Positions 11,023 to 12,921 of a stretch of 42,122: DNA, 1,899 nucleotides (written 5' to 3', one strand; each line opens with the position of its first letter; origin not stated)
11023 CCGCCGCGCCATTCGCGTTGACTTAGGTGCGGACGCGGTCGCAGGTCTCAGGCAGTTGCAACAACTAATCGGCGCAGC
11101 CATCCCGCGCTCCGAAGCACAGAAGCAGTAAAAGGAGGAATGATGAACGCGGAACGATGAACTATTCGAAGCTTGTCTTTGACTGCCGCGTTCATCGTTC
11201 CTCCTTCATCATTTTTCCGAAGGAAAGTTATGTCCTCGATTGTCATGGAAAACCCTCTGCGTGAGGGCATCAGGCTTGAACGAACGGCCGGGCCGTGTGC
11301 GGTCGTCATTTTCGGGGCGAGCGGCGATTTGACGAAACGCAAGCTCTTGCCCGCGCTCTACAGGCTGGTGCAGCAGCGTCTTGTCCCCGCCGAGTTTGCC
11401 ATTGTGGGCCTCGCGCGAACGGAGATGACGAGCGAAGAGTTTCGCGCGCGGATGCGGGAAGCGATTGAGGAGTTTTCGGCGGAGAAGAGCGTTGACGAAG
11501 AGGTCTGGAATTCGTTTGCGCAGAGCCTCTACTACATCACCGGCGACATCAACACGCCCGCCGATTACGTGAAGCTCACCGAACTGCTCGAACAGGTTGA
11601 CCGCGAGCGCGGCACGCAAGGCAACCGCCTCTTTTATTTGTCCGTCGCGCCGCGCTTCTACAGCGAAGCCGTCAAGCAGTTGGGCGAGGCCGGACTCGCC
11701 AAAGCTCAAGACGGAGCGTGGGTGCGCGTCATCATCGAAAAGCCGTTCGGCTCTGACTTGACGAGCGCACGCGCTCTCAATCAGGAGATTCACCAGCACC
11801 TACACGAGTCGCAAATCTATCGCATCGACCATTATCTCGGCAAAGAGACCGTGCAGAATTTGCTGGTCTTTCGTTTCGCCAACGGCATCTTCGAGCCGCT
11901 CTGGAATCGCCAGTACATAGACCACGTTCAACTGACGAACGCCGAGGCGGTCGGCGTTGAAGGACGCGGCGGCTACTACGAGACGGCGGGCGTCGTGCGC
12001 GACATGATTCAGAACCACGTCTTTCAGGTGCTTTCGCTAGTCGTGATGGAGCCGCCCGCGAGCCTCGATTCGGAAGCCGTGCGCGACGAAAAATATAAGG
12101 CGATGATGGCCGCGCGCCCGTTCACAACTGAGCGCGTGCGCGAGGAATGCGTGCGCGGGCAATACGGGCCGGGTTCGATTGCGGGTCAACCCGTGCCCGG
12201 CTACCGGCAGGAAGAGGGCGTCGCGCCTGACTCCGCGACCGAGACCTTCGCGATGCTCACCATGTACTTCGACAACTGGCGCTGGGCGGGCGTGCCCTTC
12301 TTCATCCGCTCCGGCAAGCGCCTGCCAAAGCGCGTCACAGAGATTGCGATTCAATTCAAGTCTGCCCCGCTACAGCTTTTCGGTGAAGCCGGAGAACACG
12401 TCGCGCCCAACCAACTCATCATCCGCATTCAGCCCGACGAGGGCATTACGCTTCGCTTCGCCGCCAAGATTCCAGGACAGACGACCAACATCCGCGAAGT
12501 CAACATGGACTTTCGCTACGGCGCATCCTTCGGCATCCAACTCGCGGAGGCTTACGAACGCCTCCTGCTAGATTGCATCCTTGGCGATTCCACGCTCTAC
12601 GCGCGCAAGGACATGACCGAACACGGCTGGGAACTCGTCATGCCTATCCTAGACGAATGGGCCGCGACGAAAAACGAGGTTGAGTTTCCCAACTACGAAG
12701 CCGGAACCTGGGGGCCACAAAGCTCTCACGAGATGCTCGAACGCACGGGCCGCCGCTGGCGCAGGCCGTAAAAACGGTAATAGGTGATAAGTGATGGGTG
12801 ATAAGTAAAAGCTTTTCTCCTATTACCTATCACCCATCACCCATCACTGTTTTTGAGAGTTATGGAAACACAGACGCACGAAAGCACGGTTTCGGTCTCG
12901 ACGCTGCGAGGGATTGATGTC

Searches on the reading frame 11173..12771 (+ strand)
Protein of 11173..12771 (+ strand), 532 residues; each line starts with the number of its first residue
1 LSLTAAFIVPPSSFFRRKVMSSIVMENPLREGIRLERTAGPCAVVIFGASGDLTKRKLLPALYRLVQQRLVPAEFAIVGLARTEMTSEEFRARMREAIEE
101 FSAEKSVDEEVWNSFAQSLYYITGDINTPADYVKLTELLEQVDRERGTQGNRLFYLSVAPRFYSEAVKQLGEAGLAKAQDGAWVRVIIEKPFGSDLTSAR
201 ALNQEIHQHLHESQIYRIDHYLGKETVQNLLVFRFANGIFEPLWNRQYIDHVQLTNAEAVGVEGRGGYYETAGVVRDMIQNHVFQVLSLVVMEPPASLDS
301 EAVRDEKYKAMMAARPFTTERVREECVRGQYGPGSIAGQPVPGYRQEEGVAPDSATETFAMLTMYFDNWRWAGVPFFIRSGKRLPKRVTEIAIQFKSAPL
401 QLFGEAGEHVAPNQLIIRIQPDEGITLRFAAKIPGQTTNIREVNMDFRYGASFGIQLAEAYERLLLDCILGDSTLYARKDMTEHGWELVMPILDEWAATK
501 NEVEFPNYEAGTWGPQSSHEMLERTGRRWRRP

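Call 6: search_protein_families(library=pfam, proteins=[window:11173-12771:+], max_evalue=0.01)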
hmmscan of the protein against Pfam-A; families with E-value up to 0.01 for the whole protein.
window:11173-12771:+ (532 aa): 2 families
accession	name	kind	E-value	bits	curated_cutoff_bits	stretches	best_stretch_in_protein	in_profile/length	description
PF02781.21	G6PD_C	-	4.2e-123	410.6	27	1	231-530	1-296/296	Glucose-6-phosphate dehydrogenase, C-terminal domain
PF00479.28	G6PD_N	-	5.2e-70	236.3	22.1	1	45-229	1-183/183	Glucose-6-phosphate dehydrogenase, NAD binding domain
